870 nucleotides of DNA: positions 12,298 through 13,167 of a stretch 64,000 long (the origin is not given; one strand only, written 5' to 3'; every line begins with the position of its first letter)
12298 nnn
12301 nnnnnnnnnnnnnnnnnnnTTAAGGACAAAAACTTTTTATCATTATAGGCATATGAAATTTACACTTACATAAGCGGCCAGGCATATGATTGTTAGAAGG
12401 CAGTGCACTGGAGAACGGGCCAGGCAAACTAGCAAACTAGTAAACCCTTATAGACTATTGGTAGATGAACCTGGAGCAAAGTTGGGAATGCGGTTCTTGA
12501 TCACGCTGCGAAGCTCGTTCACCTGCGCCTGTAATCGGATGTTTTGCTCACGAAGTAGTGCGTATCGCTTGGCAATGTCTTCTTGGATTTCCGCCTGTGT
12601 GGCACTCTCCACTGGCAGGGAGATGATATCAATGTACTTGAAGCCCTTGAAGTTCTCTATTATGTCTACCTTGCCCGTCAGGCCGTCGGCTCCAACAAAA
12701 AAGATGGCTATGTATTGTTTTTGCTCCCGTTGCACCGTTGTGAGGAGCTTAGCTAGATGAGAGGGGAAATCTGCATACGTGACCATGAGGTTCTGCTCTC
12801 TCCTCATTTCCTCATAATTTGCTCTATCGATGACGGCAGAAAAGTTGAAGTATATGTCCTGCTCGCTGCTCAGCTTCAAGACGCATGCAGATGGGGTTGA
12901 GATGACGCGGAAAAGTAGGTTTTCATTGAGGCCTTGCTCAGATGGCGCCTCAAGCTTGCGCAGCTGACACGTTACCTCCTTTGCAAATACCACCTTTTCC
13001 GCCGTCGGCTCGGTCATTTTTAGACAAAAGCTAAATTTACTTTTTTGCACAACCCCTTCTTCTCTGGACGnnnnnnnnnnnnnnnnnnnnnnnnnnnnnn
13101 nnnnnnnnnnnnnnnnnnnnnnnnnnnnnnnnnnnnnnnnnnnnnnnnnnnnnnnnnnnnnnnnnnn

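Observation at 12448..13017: Short SAS-6-like (SAS6L-type) gene: SAS-6 head domain without the long coiled coil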

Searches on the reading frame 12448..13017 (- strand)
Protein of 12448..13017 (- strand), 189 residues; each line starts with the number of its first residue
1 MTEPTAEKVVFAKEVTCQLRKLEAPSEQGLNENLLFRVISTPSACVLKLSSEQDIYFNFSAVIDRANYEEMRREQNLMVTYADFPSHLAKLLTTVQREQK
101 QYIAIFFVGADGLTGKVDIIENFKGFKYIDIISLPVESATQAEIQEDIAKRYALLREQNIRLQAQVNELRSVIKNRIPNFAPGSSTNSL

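Call 3: search_protein_families(library=pfam, proteins=[window:12448-13017:-], max_evalue=1)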
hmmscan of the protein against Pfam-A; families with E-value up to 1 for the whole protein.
window:12448-13017:- (189 aa): 3 families
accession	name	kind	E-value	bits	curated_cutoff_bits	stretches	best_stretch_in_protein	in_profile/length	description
PF16531.10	SAS-6_N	-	1.1e-26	94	25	1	10-135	2-134/135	Centriolar protein SAS N-terminal domain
PF02183.23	HALZ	-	0.05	14.2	28.1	1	149-171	18-40/43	Homeobox associated leucine zipper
PF04498.17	Pox_VP8_L4R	-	0.089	12.8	25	1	30-83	94-147/217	Poxvirus nucleic acid binding protein VP8/L4R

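Call 4: search_solved_structures(query=window:12451-13017:-, max_evalue=10, show_alignments=3)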
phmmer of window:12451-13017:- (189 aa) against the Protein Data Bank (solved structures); distinct sequences matched with E-value up to 10: 25.
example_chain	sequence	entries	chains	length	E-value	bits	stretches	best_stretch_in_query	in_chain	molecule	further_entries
9y9z_20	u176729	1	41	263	4.2e-15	59.4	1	25-179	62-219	Spindle assembly abnormal protein 6 N-terminal domain-containing protein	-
2y3w_A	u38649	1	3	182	8.5e-05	25.8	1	45-167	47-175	SPINDLE ASSEMBLY ABNORMAL PROTEIN 6 HOMOLOG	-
2y3v_A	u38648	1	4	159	0.00032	24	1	45-144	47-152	SPINDLE ASSEMBLY ABNORMAL PROTEIN 6 HOMOLOG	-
6z4a_A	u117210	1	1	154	0.0025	21.1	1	44-108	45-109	Spindle assembly abnormal protein 6 homolog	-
6zz8_A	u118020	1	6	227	0.0025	21.1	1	47-135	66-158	Centriole protein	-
6zzd_A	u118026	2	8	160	0.0026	21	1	47-130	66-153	Centriole protein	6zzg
3q0y_A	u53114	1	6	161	0.0027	21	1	47-130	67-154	Centriole protein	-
4tty_A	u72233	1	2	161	0.0055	20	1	47-94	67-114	Centriole protein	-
4tq7_A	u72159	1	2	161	0.0071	19.6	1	47-130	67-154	Centriole protein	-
4tpz_A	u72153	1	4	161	0.0075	19.5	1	47-94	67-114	Centriole protein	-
4ttz_D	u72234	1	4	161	0.0075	19.5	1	47-94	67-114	Centriole protein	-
4u2i_A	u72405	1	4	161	0.01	19.1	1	47-108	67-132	Centriole protein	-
6zzc_A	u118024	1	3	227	0.015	18.5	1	47-94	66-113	Centriole protein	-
3q0x_A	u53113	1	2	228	0.015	18.5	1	47-94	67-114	Centriole protein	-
4ttw_A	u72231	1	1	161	0.019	18.2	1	47-93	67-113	Centriole protein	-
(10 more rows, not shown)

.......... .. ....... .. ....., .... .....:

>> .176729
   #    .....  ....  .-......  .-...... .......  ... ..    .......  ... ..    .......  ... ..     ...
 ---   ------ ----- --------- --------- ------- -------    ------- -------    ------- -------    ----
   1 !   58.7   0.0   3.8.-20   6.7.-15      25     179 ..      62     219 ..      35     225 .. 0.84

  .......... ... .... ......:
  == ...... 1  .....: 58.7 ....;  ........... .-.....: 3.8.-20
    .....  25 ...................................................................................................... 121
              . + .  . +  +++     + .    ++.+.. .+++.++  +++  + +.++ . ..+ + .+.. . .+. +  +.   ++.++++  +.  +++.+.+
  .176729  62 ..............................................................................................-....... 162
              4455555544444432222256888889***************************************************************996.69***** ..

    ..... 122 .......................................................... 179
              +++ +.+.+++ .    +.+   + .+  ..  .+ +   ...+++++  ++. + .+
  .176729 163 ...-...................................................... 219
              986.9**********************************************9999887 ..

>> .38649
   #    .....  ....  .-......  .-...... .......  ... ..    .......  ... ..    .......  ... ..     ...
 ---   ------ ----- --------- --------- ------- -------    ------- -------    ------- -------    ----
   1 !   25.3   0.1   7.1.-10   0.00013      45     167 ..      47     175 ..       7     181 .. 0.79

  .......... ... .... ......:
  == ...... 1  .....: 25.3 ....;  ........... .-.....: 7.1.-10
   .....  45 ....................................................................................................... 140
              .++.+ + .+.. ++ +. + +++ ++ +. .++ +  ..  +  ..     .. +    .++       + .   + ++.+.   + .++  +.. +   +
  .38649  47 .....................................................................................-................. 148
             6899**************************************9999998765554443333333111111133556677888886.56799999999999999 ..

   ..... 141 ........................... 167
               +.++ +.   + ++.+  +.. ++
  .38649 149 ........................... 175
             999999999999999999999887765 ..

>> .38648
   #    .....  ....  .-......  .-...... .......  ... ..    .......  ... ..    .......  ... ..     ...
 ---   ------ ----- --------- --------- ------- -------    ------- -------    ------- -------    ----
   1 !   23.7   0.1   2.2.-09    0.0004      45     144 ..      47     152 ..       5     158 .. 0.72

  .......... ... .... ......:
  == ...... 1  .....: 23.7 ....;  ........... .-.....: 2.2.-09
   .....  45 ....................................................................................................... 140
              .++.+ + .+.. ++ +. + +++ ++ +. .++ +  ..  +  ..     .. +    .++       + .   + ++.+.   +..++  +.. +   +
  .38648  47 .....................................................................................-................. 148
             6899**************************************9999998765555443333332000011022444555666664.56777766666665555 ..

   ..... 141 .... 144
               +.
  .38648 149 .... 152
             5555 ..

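Call 5: find_homologous_proteins(query=window:12451-13017:-)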
Query window:12451-13017:- (189 aa): 2 proteins with E <= 0.001 among 79 candidates.
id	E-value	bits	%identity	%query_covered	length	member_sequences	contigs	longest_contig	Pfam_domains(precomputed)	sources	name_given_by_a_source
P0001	1.4e-112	391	97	100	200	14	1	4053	PF16531.11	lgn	-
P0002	7.6e-70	252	63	95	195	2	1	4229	PF16531.11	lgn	-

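Call 10: find_encoding_contigs(protein=P0001, flank=5000, max_places=4)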
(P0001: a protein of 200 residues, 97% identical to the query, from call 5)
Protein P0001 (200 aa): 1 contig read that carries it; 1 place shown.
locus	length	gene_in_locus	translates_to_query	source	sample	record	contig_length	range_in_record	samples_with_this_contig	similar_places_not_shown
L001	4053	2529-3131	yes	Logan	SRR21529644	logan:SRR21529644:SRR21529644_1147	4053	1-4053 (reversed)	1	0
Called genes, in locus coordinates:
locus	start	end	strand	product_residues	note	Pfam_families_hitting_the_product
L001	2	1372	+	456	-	?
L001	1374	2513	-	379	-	-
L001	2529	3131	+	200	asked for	PF16531:SAS-6_N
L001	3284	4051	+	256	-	?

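Call 18: search_protein_representatives(protein=window:12451-13017:-)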
Query: 189 residues. Proteins with E-value up to 0.001 (for the whole library): 220; up to 1e-10: 45; up to 1e-30: 2. The best 150 are listed.
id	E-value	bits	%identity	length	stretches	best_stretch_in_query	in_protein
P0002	2.4e-70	252.1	63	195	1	8-184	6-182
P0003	7.6e-32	126.9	35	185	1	8-179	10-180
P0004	1.5e-26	109.6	32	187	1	4-182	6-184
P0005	8.7e-24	100.7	32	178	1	7-172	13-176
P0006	3.5e-23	98.7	37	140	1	46-180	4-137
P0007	6.3e-21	91.4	30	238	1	7-179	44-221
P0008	1.2e-18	83.9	32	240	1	7-176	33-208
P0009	2.6e-18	82.9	29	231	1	8-180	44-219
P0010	6.9e-18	81.5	28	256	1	8-181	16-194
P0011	7.4e-18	81.4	29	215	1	7-178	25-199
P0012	9.0e-18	81.1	32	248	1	8-179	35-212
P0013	2.7e-15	73.1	28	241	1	8-180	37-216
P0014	3.1e-15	72.8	28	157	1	52-180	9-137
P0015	7.1e-15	71.7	29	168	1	46-178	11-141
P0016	1.2e-14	70.9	28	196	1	46-180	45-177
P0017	1.8e-14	70.4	30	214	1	10-179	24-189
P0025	8.5e-13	64.9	30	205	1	47-175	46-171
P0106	1.9e-07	47.5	29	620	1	45-177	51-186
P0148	9.8e-06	42.0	28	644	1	48-166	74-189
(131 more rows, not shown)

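Call 28: search_solved_structures(query=P0106, max_evalue=0.001, show_alignments=5)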
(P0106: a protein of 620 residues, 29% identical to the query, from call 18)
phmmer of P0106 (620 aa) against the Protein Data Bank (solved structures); distinct sequences matched with E-value up to 0.001: 23.
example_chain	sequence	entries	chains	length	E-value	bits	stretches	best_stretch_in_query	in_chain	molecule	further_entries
2y3w_A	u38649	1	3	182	2.9e-44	154.6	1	10-182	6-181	SPINDLE ASSEMBLY ABNORMAL PROTEIN 6 HOMOLOG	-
2y3v_A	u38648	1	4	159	4.2e-41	144.2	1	10-158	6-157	SPINDLE ASSEMBLY ABNORMAL PROTEIN 6 HOMOLOG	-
6z4a_A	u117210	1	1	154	7.5e-40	140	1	16-155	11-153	Spindle assembly abnormal protein 6 homolog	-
6zz8_A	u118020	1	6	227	7e-21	77.4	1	51-185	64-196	Centriole protein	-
6zzc_A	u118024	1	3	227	1.3e-19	73.3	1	51-185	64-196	Centriole protein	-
3q0x_A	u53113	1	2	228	1.3e-19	73.2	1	51-185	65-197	Centriole protein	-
4ckp_A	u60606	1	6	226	9.5e-16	60.5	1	48-162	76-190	SAS-6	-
4ckn_A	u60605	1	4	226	1.7e-14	56.4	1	48-162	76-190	SAS-6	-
6zzd_A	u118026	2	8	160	4.9e-14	54.8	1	50-146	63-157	Centriole protein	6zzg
3q0y_A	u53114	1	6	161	5e-14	54.8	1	50-146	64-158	Centriole protein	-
4tq7_A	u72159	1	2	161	1.3e-13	53.4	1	50-146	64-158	Centriole protein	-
4tpz_A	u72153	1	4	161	2.4e-13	52.5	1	50-146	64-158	Centriole protein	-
4u2j_A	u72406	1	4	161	6.3e-13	51.2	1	50-146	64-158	Centriole protein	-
4ckm_A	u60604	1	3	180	1.5e-12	49.9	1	48-150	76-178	SAS-6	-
4to7_A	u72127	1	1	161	1.7e-12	49.8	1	50-146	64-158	Centriole protein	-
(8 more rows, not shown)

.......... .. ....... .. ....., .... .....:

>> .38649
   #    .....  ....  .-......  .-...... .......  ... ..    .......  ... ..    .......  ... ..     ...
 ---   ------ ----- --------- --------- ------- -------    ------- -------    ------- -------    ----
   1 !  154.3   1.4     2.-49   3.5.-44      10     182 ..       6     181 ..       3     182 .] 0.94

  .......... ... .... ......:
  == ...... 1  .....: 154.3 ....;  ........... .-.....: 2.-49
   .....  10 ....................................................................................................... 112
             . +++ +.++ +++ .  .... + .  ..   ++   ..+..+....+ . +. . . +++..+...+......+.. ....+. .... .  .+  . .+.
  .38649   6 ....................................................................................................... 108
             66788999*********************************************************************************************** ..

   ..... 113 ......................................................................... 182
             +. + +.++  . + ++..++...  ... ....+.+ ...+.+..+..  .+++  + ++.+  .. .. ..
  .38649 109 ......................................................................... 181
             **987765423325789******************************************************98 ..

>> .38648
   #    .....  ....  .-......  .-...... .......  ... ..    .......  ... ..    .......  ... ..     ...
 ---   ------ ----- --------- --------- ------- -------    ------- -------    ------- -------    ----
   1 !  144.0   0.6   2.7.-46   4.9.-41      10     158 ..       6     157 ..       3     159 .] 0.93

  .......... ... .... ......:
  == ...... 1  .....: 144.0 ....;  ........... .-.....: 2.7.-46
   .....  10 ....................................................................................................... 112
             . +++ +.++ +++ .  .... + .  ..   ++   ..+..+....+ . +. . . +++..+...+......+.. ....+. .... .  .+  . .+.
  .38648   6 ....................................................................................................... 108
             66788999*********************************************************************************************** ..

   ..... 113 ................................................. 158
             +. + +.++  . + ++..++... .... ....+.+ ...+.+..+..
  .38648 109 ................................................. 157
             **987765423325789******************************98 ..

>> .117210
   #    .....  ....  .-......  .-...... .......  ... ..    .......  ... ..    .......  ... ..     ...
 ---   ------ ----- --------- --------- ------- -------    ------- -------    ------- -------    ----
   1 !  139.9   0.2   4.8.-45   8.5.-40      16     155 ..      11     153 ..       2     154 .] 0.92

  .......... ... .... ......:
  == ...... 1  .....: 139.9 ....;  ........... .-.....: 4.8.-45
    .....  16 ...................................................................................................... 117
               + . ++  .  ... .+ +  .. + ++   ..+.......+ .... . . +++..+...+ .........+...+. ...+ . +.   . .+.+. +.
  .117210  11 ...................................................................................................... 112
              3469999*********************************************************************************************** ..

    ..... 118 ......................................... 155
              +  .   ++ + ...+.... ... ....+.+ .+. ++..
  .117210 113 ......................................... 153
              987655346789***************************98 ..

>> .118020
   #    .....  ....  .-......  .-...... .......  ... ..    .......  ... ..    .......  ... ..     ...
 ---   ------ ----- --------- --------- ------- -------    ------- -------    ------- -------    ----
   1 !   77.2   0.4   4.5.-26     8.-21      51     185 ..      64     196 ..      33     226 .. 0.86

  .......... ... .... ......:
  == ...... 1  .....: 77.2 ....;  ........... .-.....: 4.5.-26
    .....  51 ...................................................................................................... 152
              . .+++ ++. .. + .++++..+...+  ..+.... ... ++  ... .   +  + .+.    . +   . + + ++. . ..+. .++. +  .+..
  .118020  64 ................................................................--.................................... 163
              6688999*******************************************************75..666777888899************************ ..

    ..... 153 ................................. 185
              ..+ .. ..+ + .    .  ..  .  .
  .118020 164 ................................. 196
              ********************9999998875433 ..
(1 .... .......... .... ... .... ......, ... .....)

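Call 30: predict_structure(alignment_id=A1)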
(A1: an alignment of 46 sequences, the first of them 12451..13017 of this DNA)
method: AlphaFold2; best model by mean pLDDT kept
length: 189 residues; sequences in the alignment: 46
mean_pLDDT: 92.2   pTM: 0.80
mean pLDDT of the five models: 92.2, 91.9, 90.7, 90.2, 88.8
residues with pLDDT >= 90: 163; 70-90: 11; 50-70: 10; < 50: 5
segments of 3 or more residues with pLDDT < 50: 187-189
pLDDT, mean of each block of 10 residues (from residue 1): 72 98 95 98 97 95 98 97 98 97 98 97 94 98 93 94 96 83 52
secondary structure, 60 per line:
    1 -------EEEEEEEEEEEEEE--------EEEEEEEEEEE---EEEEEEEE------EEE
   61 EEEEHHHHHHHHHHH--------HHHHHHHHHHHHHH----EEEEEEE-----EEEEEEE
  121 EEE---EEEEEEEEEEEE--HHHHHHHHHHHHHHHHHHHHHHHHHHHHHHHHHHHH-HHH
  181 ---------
elements in order: E8-21 E30-40 E44-51 E58-64 H65-75 H84-97 E102-108 E114-123 E127-138 H141-176

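Call 34: fold_search(model_id=the predicted structure, library=pdb)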
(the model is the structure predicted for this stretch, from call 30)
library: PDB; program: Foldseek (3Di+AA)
matches with E <= 10: 959; with E <= 0.001: 99
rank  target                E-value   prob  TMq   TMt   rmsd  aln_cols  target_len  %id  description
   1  9y9z_36               1.9e-14  1.00  0.85  0.76   2.1       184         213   22  Cryo-EM structure of conoid fiber from Toxoplasma gondii (24-nm repeat) (released 2025-12-03)
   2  9y9z_35               7.7e-14  1.00  0.82  0.72   3.2       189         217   23  Cryo-EM structure of conoid fiber from Toxoplasma gondii (24-nm repeat) (released 2025-12-03)
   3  9y9z_50               5.0e-13  1.00  0.85  0.70   1.8       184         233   22  Cryo-EM structure of conoid fiber from Toxoplasma gondii (24-nm repeat) (released 2025-12-03)
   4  9y9z_21               5.3e-13  1.00  0.83  0.70   2.0       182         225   22  Cryo-EM structure of conoid fiber from Toxoplasma gondii (24-nm repeat) (released 2025-12-03)
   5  9y9z_20               1.7e-12  1.00  0.82  0.69   2.3       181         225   20  Cryo-EM structure of conoid fiber from Toxoplasma gondii (24-nm repeat) (released 2025-12-03)
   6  9y9z_49               3.0e-12  1.00  0.85  0.71   2.0       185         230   22  Cryo-EM structure of conoid fiber from Toxoplasma gondii (24-nm repeat) (released 2025-12-03)
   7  4ckn_B                5.3e-11  1.00  0.76  0.79   3.3       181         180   16  Structure of an N-terminal fragment of Leishmania SAS-6 containing parts of its coiled coil domain, F257E mutant (released 2014-03-05)
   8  4ckn_C                1.0e-10  1.00  0.79  0.82   3.0       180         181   16  Structure of an N-terminal fragment of Leishmania SAS-6 containing parts of its coiled coil domain, F257E mutant (released 2014-03-05)
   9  6zzc_B000             1.2e-10  1.00  0.70  0.66   3.7       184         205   16  MB_CRS6-1 bound to CrSAS-6_6HR (released 2021-07-07)
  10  4ckp_B                1.3e-10  1.00  0.72  0.77   3.1       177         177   19  Structure of an N-terminal fragment of Leishmania SAS-6 that contains part of its coiled coil domain (released 2014-03-05)
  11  4ckp_F                1.3e-10  1.00  0.76  0.76   2.9       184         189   17  Structure of an N-terminal fragment of Leishmania SAS-6 that contains part of its coiled coil domain (released 2014-03-05)
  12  4ckp_D                1.3e-10  1.00  0.74  0.74   3.2       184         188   17  Structure of an N-terminal fragment of Leishmania SAS-6 that contains part of its coiled coil domain (released 2014-03-05)
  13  6zz8_E                1.5e-10  1.00  0.69  0.64   4.2       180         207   17  MB_CRS6-15 bound to CrSAS-6_6HR (released 2021-07-07)
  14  4ckp_C                1.7e-10  1.00  0.77  0.77   2.6       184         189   18  Structure of an N-terminal fragment of Leishmania SAS-6 that contains part of its coiled coil domain (released 2014-03-05)
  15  3q0x_A                1.7e-10  1.00  0.72  0.67   3.8       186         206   16  N-terminal coiled-coil dimer domain of C. reinhardtii SAS-6 homolog Bld12p (released 2011-02-09)
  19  2y3w_A                2.9e-10  1.00  0.73  0.80   3.0       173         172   16  N-terminal head domain and beginning of coiled coil domain of Danio rerio SAS-6 (released 2011-02-09)
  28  2y3w_B                1.5e-09  1.00  0.72  0.81   2.6       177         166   16  N-terminal head domain and beginning of coiled coil domain of Danio rerio SAS-6 (released 2011-02-09)
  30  2y3v_B                1.7e-09  1.00  0.68  0.80   2.6       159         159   17  N-terminal head domain of Danio rerio SAS-6 (released 2011-02-09)
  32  2y3v_A                1.8e-09  1.00  0.67  0.79   2.6       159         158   16  N-terminal head domain of Danio rerio SAS-6 (released 2011-02-09)
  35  2y3v_D                3.2e-09  1.00  0.66  0.80   2.8       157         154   16  N-terminal head domain of Danio rerio SAS-6 (released 2011-02-09)
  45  2y3v_C                1.0e-08  1.00  0.64  0.81   2.7       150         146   17  N-terminal head domain of Danio rerio SAS-6 (released 2011-02-09)
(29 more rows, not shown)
